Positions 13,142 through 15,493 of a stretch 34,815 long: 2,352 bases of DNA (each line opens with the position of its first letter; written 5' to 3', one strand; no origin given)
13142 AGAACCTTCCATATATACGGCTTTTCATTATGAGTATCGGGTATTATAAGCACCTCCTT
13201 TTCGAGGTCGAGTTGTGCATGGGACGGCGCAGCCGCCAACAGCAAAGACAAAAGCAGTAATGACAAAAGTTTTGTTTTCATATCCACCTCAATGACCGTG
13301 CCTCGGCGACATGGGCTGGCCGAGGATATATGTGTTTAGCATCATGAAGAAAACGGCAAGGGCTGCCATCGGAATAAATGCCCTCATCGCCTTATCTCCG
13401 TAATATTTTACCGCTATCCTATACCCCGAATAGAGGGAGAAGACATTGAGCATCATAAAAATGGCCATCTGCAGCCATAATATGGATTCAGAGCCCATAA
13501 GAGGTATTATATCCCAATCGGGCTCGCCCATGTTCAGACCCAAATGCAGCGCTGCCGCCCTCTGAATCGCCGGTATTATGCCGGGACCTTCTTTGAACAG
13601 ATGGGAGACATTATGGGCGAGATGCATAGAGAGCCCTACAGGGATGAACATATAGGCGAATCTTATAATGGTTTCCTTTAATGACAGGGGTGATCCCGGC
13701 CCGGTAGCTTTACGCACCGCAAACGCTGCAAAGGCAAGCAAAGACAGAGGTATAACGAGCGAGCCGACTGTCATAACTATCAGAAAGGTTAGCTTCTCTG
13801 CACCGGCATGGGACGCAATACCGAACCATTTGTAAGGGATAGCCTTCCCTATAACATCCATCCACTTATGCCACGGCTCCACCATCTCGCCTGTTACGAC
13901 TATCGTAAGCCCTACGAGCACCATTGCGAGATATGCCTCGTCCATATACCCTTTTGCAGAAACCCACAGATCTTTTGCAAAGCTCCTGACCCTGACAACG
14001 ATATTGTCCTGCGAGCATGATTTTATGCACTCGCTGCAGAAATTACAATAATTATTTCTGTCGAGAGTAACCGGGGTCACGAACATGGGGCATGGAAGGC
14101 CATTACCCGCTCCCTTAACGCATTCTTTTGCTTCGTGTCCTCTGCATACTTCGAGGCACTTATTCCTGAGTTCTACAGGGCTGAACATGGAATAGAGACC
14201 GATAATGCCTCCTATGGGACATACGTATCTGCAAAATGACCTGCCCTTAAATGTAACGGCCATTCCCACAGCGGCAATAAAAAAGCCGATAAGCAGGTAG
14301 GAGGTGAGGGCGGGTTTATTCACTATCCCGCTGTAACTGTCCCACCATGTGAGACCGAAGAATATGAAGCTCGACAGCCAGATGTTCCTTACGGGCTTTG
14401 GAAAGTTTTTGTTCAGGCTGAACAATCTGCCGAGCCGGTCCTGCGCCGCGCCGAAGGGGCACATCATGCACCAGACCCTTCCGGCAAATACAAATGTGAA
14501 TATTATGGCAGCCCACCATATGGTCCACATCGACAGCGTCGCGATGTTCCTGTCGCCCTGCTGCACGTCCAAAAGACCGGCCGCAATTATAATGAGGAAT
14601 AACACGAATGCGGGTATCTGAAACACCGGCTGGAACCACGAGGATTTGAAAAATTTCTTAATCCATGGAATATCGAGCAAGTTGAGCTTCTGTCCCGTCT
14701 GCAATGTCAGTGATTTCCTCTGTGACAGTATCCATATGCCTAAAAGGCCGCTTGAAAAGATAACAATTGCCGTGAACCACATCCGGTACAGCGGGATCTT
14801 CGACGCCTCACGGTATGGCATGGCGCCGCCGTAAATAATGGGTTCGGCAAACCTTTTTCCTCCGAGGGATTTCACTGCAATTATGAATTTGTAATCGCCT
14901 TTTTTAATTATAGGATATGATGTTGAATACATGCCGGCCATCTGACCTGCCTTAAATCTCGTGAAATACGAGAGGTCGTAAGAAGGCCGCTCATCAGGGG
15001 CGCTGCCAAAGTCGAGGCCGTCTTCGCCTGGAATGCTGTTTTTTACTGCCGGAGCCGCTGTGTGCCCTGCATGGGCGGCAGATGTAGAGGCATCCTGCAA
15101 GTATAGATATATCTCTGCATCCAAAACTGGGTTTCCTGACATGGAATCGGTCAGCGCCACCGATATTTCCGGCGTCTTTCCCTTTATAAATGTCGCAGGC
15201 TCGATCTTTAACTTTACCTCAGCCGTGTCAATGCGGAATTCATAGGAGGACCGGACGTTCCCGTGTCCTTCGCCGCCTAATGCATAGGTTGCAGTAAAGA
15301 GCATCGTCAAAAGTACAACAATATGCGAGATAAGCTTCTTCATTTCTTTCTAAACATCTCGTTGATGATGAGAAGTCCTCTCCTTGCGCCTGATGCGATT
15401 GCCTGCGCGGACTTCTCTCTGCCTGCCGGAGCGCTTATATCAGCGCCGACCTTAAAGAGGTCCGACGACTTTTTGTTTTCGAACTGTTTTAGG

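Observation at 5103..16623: Cus-type RND efflux operon fused to a split NosR/CcoG-like periplasmic redox module and a string of uncharacterised secreted proteins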

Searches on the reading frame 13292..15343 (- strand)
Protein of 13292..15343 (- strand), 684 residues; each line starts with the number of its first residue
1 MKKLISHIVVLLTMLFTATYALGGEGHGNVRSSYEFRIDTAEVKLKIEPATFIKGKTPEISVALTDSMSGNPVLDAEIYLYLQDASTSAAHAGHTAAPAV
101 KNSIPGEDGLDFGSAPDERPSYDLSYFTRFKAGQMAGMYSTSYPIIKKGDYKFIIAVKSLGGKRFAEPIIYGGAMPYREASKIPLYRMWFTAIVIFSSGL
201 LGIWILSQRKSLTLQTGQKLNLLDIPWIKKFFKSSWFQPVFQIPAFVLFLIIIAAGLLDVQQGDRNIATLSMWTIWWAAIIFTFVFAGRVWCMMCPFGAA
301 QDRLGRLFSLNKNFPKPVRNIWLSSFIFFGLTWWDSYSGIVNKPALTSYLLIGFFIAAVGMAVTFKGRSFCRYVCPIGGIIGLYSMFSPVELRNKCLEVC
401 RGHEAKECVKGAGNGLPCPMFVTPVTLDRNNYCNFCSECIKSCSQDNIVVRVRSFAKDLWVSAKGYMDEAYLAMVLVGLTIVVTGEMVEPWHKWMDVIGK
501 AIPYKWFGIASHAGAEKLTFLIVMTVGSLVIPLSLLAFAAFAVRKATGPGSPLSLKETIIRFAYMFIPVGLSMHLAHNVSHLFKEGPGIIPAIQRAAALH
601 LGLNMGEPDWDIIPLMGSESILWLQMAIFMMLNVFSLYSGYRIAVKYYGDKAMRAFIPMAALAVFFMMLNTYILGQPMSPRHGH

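Call 4: search_protein_families(library=pfam, proteins=[window:13292-15343:-], max_evalue=0.1)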
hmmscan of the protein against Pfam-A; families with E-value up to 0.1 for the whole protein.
window:13292-15343:- (684 aa): 1 family
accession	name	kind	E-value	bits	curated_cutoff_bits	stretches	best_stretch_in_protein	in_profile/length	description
PF12801.12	Fer4_5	-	8.3e-13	48.5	22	2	272-315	4-48/48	4Fe-4S binding domain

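Call 7: search_protein_families(library=ncbifam, proteins=[window:13292-15343:-], max_evalue=0.1)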
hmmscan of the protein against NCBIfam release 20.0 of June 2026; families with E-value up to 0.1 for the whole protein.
window:13292-15343:- (684 aa): 2 families
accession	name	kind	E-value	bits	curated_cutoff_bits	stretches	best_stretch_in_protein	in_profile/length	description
TIGR02163.1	napH_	subfamily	1.4e-05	24.7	213.05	1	321-449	122-252/255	NapH/MauN family ferredoxin-type protein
NF007013.0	PRK09477.1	equivalog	0.0004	19.6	234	1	279-453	90-279/286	quinol dehydrogenase ferredoxin subunit NapH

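Call 10: find_homologous_proteins(query=window:13292-15343:-)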
Query window:13292-15343:- (684 aa): 212 proteins with E <= 0.001 among 8000 candidates; the best 120 are listed.
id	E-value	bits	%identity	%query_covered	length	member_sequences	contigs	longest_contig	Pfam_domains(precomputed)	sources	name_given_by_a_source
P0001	0.0e+0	1511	95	100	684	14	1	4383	PF12801.13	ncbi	-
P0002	0.0e+0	1439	89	100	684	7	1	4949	PF12801.13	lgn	-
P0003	0.0e+0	1326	82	100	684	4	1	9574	PF12801.13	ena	-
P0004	0.0e+0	1126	70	100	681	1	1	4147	PF12801.13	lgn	-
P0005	0.0e+0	1118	69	100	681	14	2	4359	PF12801.13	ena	-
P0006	0.0e+0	1109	69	100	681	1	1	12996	PF12801.13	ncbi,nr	ncbi:MAG: 4Fe-4S binding protein [Thermodesulfovibrionales bacterium]|nr:4Fe-4S binding protein [The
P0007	0.0e+0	1096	67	100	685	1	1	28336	PF12801.13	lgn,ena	-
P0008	0.0e+0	1096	66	100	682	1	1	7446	PF12801.13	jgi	-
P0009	0.0e+0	1093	68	100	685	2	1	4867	PF12801.13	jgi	-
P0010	0.0e+0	1093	67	100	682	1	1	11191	PF12801.13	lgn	-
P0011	0.0e+0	1088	67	100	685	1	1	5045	PF12801.13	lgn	-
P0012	0.0e+0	1085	67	100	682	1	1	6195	PF12801.13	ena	-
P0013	0.0e+0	1083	64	100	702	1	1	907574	PF12801.13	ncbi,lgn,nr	ncbi:MAG: 4Fe-4S binding protein [Nitrospirae bacterium]|nr:4Fe-4S binding protein [Nitrospirota bac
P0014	0.0e+0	1081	67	100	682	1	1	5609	PF12801.13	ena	-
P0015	0.0e+0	1080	66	100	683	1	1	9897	PF12801.13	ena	-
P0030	0.0e+0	1036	62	99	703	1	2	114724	PF12801.13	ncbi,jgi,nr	ncbi:MAG: 4Fe-4S binding protein [Nitrospiraceae bacterium]|nr:MAG: 4Fe-4S binding protein [Nitrospi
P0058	2.1e-294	996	63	100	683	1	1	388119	PF12801.13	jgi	jgi:polyferredoxin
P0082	1.2e-278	944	59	98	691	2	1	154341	PF12801.13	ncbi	ncbi:MAG: 4Fe-4S binding protein [Thermodesulfovibrionales bacterium]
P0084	3.7e-275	933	59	99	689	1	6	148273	PF12801.13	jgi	jgi:polyferredoxin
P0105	3.9e-224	764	50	100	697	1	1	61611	PF12801.13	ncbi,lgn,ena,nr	ncbi:MAG: 4Fe-4S binding protein [Proteobacteria bacterium]|nr:4Fe-4S binding protein [Desulfobulbac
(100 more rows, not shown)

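Call 11: find_encoding_contigs(protein=P0013, flank=10000, max_places=2)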
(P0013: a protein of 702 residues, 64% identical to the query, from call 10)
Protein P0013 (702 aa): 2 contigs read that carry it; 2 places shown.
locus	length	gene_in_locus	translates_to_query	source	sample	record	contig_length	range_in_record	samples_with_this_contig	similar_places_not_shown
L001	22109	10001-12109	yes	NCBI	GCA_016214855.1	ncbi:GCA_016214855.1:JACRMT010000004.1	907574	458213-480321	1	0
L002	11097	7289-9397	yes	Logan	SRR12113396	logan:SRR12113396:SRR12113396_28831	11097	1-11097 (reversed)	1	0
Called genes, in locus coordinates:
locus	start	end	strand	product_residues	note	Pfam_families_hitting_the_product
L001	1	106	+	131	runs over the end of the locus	PF13115:YtkA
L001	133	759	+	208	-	PF18306:LDcluster4, PF03641:Lysine_decarbox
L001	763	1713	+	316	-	PF00890:FAD_binding_2 (faint), PF01134:GIDA (faint), PF01266:DAO (faint), PF03486:HI0933_like (faint), PF07992:Pyr_redox_2, PF13738:Pyr_redox_3, PF00070:Pyr_redox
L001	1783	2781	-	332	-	PF01699:Na_Ca_ex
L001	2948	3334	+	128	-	PF07366:SnoaL, PF12680:SnoaL_2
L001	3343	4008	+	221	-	-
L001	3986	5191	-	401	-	PF00654:Voltage_CLC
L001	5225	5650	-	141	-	-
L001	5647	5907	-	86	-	PF02604:PhdYeFM_antitox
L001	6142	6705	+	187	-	PF00691:OmpA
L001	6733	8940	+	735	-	PF19335:HMBD, PF00122:E1-E2_ATPase, PF00702:Hydrolase, PF08282:Hydrolase_3 (faint), PF12710:HAD (weak)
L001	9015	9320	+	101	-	-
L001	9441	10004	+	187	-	-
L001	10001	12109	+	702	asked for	PF12801:Fer4_5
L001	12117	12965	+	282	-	-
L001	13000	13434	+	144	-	-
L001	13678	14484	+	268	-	PF12849:PBP_like_2, PF13531:SBP_bac_11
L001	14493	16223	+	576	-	PF02743:dCache_1, PF14827:dCache_3, PF05228:CHASE4 (faint), PF00672:HAMP, PF00512:HisKA, PF02518:HATPase_c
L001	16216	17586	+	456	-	PF00072:Response_reg, PF00158:Sigma54_activat, PF14532:Sigma54_activ_2, PF07728:AAA_5, PF25601:AAA_lid_14, PF02954:HTH_8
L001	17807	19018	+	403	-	PF21783:YNCE (faint), PF02239:Cytochrom_D1 (faint), PF23414:Beta-prop_EML_2 (faint), PF25174:Beta-prop_THOC3 (faint), PF10282:Lactonase (faint), PF25175:Beta-prop_WDR5 (faint)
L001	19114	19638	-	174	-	PF02627:CMD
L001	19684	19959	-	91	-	-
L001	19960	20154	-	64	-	-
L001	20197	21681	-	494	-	PF00773:RNB, PF18614:RNase_II_C_S1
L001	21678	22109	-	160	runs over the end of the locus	PF03625:DUF302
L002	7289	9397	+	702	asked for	PF12801:Fer4_5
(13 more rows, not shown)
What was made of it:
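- In L001 the order CopA-CYCXC-triad is co-directional and tightly spaced (call 11).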

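Call 12: find_encoding_contigs(protein=P0082, flank=10000, max_places=2)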
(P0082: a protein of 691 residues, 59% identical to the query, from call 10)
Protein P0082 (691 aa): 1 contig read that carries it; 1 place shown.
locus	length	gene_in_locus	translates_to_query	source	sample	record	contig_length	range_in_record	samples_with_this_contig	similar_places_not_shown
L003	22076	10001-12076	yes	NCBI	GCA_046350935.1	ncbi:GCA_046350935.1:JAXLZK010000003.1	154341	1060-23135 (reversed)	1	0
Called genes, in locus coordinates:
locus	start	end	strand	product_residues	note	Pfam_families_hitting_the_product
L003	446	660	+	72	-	-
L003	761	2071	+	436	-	PF01432:Peptidase_M3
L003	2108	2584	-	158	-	PF01467:CTP_transf_like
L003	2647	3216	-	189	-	PF03602:Cons_hypoth95, PF05175:MTS (weak)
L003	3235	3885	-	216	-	PF00551:Formyl_trans_N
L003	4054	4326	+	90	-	PF00216:Bac_DNA_binding, PF18291:HU-HIG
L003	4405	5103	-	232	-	PF10263:SprT-like (weak)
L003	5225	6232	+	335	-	PF01087:GalP_UDP_transf, PF16285:DUF4931_N (weak), PF02744:GalP_UDP_tr_C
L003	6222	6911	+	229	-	PF00072:Response_reg, PF23198:PDE8A_N (weak), PF00486:Trans_reg_C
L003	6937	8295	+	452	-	PF00672:HAMP, PF00512:HisKA, PF02518:HATPase_c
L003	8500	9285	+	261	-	PF00795:CN_hydrolase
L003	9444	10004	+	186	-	-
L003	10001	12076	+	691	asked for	PF12801:Fer4_5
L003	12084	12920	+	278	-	-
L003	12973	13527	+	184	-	-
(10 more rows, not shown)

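Call 13: find_encoding_contigs(protein=P0105, flank=10000, max_places=2)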
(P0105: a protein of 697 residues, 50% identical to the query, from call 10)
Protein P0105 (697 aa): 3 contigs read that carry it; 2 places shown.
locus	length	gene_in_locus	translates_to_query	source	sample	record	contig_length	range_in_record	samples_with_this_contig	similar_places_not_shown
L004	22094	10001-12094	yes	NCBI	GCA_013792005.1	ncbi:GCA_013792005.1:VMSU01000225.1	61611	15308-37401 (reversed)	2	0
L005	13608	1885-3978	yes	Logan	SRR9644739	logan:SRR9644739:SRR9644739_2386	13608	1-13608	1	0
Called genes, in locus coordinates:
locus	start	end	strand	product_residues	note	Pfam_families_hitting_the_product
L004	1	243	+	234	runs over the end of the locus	PF05275:CopB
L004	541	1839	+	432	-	PF08269:dCache_2, PF17200:sCache_2, PF17201:Cache_3-Cache_2, PF00990:GGDEF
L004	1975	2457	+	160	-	-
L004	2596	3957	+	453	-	PF02321:OEP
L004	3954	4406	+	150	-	PF19335:HMBD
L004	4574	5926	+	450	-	PF19335:HMBD, PF25919:BSH_CusB, PF25973:BSH_CzcB (weak), PF25869:3HB_CusB (weak), PF25944:Beta-barrel_RND (faint), PF25954:Beta-barrel_RND_2, PF25967:RND-MFP_C (weak), PF25975:CzcB_C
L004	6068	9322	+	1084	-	PF00873:ACR_tran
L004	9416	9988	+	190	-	-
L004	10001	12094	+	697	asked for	PF12801:Fer4_5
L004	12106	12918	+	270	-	-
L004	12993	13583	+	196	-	PF00083:Sugar_tr, PF12832:MFS_1_like, PF07690:MFS_1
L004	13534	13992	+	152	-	PF07690:MFS_1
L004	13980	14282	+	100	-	PF07690:MFS_1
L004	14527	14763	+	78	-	PF11666:DUF2933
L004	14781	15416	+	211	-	PF04140:ICMT (weak), PF04191:PEMT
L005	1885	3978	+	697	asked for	PF12801:Fer4_5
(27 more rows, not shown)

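Call 16: find_related_loci(query=A1, collection=genome_contigs, flank=10000)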
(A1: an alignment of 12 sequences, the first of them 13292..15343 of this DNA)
Query A1 (684 aa) in genome_contigs; peptide patterns used: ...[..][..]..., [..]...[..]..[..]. (x = any residue, [..] = any of these).
275 stretches matched a pattern; 108 encode a relative of the query (tblastn E <= 1e-3); the best 80 are kept; 79 distinct loci.
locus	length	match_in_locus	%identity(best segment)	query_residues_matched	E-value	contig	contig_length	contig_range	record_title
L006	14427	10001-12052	95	1-684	0e+0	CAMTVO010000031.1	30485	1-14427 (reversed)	MAG: uncultured Nitrospiraceae bacterium isolate G05_MAG_00012 genome assembly, contig: G05_MAG_00012_000000000058, whol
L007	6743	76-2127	82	1-684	0e+0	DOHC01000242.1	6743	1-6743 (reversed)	MAG TPA_asm: Nitrospiraceae bacterium isolate UBA8922 contig_289646, whole genome shotgun sequence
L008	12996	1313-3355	69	1-684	0e+0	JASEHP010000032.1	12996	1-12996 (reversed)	MAG: Thermodesulfovibrionales bacterium isolate Yes70-26 NODE_32_length_12996_cov_26.321691, whole genome shotgun sequen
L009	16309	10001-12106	64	1-684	0e+0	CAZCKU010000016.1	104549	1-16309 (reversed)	MAG TPA_asm: uncultured Thermodesulfovibrio sp. isolate binchicken_co269_38 genome assembly, contig: NODE_196_length_104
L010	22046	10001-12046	64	1-684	0e+0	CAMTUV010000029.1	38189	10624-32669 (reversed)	MAG: uncultured Nitrospirae bacterium isolate G03_MAG_00019 genome assembly, contig: G03_MAG_00019_000000000046, whole g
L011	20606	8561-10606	64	1-684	0e+0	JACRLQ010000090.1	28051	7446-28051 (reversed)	MAG: Nitrospirae bacterium isolate NC_groundwater_1885_Pr3_B-0.1um_52_11 SR2-18-B1_coassembly_557985, whole genome shotg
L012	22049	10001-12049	65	1-684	0e+0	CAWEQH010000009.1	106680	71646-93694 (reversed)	MAG: uncultured Nitrospiraceae bacterium isolate MFD01872.bin.1.109 genome assembly, contig: contig_42892, whole genome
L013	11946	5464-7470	64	17-684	0e+0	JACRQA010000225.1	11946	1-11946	MAG: Nitrospirae bacterium isolate NC_groundwater_2001_Pr3_S-0.65um_47_4 SR2-18-Sp65_coassembly_scaffold_646227, whole g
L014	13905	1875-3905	62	11-684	0e+0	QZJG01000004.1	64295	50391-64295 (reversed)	MAG: Nitrospiraceae bacterium isolate SURF_45 Ga0104751_1000539, whole genome shotgun sequence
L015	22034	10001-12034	64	1-684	0e+0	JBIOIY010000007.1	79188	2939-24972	MAG: Thermodesulfovibrionales bacterium isolate GcC11-22 k141_973600_length_79188_cov_222.9188, whole genome shotgun seq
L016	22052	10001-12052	65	1-684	0e+0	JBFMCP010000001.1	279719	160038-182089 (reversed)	MAG: Nitrospirota bacterium isolate MAG196 MAG196_1, whole genome shotgun sequence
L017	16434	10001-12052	63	1-684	0e+0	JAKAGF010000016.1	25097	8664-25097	MAG: Nitrospirae bacterium isolate WY2.bin147 NODE_2574_length_25097_cov_2.588106, whole genome shotgun sequence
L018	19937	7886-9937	62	3-684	0e+0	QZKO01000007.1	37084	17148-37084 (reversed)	MAG: Nitrospiraceae bacterium isolate SURF_11 Ga0104751_1001629, whole genome shotgun sequence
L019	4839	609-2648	62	9-684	0e+0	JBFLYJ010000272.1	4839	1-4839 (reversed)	MAG: Nitrospirota bacterium isolate MAG082 MAG082_272, whole genome shotgun sequence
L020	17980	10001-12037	63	9-684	0e+0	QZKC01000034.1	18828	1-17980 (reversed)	MAG: Nitrospiraceae bacterium isolate SURF_23 Ga0104751_1004339, whole genome shotgun sequence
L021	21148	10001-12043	63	1-684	0e+0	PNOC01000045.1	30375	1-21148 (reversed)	MAG: Thermodesulfovibrio sp. isolate SW.3.86 SW_1000771_30375, whole genome shotgun sequence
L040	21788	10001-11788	39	91-684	2e-138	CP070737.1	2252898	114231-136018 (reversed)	MAG: Nitrospiraceae bacterium isolate bin398 chromosome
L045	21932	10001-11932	38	8-684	1e-137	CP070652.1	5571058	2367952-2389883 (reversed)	MAG: Deltaproteobacteria bacterium isolate bin85 chromosome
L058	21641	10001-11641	40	136-683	9e-132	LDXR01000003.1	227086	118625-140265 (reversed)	MAG: candidate division NC10 bacterium CSP1-5 XU15_C0003, whole genome shotgun sequence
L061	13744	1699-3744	58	1-684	0e+0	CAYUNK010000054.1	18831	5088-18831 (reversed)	MAG TPA_asm: uncultured Nitrospiraceae bacterium isolate SRP257756_co1_123 genome assembly, contig: NODE_2414_length_188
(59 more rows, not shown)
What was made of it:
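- All members come from uncultured MAGs (call 16).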

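Call 39: search_protein_families(library=pfam, proteins=[L058:4527-7250:+, L058:7336-8115:+, L058:8258-8941:+, L058:9117-9605:+, L058:9707-11644:+, L058:11699-12727:+, L058:12782-14065:+, L058:14068-15324:+, L058:15900-16994:+, L058:15348-16220:-], max_evalue=0.01)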
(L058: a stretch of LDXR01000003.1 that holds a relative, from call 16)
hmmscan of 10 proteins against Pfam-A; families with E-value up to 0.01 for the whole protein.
L058:4527-7250:+ (908 aa): 15 families
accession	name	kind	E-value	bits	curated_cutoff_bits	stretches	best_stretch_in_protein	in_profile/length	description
PF00384.28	Molybdopterin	-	1.9e-83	280.8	24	1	276-712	1-352/353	Molybdopterin oxidoreductase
PF01568.27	Molydop_binding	-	3.5e-32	111.1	26.8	1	795-901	1-110/110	Molydopterin dinucleotide binding domain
PF04879.21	Molybdop_Fe4S4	-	8.4e-20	70.9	22.7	1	220-271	2-53/55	Molybdopterin oxidoreductase Fe4S4 domain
PF13510.11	Fer2_4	-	1.3e-18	67.3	22.8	1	3-78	3-81/82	2Fe-2S iron-sulfur cluster binding domain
PF00037.32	Fer4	-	9.2e-08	32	21.1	2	191-206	8-23/24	4Fe-4S binding domain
PF12838.12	Fer4_7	-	4e-07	30.9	27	1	147-205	1-52/52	4Fe-4S dicluster domain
PF14697.11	Fer4_21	-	4e-07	30.5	35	1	143-203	3-53/59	4Fe-4S dicluster domain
PF22117.2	Fer4_Nqo3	-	2e-06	28.3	27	1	139-206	2-66/67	NADH-quinone oxidoreductase subunit 3, ferredoxin-like domain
PF12797.12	Fer4_2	-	3.5e-06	27.1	24.5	2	143-158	5-20/22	4Fe-4S binding domain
PF13187.11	Fer4_9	-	1.3e-05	25.6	27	1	147-205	1-51/52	4Fe-4S dicluster domain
PF13183.11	Fer4_8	-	2.5e-05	25.1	27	1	145-204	2-67/68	4Fe-4S dicluster domain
PF12837.12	Fer4_6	-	0.00015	22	25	2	141-163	2-24/24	4Fe-4S binding domain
PF17179.9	Fer4_22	-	0.0015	19.8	27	0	191-213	2-24/95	4Fe-4S dicluster domain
PF13237.11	Fer4_10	-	0.0018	18.6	25.5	1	141-202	2-53/53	4Fe-4S dicluster domain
PF13484.11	Fer4_16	-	0.005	18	30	0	191-212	2-22/66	4Fe-4S double cluster binding domain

L058:7336-8115:+ (260 aa): 0 families

L058:8258-8941:+ (228 aa): 1 family
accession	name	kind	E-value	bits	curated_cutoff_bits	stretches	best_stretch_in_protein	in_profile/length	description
PF10634.15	Iron_transport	-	2e-10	41.5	21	1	145-226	59-147/150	Fe2+ transport protein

L058:9117-9605:+ (163 aa): 1 family
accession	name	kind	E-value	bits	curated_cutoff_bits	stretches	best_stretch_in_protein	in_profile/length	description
PF13798.11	PCYCGC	-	0.0014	19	25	1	125-158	59-92/153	Protein of unknown function with PCYCGC motif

L058:9707-11644:+ (646 aa): 1 family
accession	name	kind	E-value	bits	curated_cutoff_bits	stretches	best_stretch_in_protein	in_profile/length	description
PF12801.12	Fer4_5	-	1.3e-11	44.7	22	2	232-270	3-42/48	4Fe-4S binding domain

L058:11699-12727:+ (343 aa): 1 family
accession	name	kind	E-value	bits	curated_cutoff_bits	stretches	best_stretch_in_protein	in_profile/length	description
PF09459.16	EB_dh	-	3.8e-42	145.4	33.3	1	51-333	1-233/236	Ethylbenzene dehydrogenase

L058:12782-14065:+ (428 aa): 2 families
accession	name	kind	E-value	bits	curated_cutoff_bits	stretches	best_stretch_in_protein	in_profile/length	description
PF00034.26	Cytochrom_C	-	3e-37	128.3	21.3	4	254-334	2-89/90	Cytochrome c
PF13442.11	Cytochrome_CBB3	-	1.3e-23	83.6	27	3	252-331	2-68/68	Cytochrome C oxidase, cbb3-type, subunit III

L058:14068-15324:+ (419 aa): 9 families
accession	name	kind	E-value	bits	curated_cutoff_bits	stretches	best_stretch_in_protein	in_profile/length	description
PF14522.11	Cytochrome_C7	-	2.3e-15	56.6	24.8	4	51-109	2-54/67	Cytochrome c7 and related cytochrome c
PF09699.15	Paired_CXXCH_1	-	2e-14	53.4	20.6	1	263-296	8-39/41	Doubled CXXCH motif (Paired_CXXCH_1)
PF14537.11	Cytochrom_c3_2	-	3.7e-12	47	25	3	214-294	8-79/79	Cytochrome c3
PF22113.1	Mtrc-MtrF_II-IV_dom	-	2.8e-08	33.9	30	1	31-180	29-167/176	Outer membrane cytochrome MtrC/MtrF-like, domains II/IV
PF02085.21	Cytochrom_CIII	-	6.4e-05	23.7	22.9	0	214-293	32-101/101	Class III cytochrome C family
PF22678.1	Cytochrom_c_NrfB-like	-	0.00014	22.7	27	0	30-81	33-78/89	Cytochrome c-type protein NrfB-like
PF13435.11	Cytochrome_C554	-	0.00049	21.4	20.8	0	30-69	48-84/84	Cytochrome c554 and c-prime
PF14346.11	DUF4398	-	0.0052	17.7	27.9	1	315-356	1-41/78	Domain of unknown function (DUF4398)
PF05701.16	WEMBL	-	0.0062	15.8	35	1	305-389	374-456/562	Weak chloroplast movement under blue light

L058:15900-16994:+ (365 aa): 4 families
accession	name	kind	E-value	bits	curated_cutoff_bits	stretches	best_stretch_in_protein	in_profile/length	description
PF00033.24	Cytochrome_B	-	7.3e-51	173.1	27.2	1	39-217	11-188/189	Cytochrome b/b6/petB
PF13631.11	Cytochrom_B_N_2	-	5.1e-42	144.1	27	1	100-268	2-167/169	Cytochrome b(N-terminal)/b6/petB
PF00032.22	Cytochrom_B_C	-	6.2e-12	46.1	20.7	1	271-362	2-86/102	Cytochrome b(C-terminal)/b6/petD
PF14358.11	DUF4405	-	0.001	20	26.7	1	47-113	5-66/66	Domain of unknown function (DUF4405)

L058:15348-16220:- (290 aa): 0 families
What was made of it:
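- That looks respiratory rather than detoxifying (call 39). Rokubacterial homologues sit among tetra- and multihaem cytochromes, an EB_dh domain and cytochrome b (call 39).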
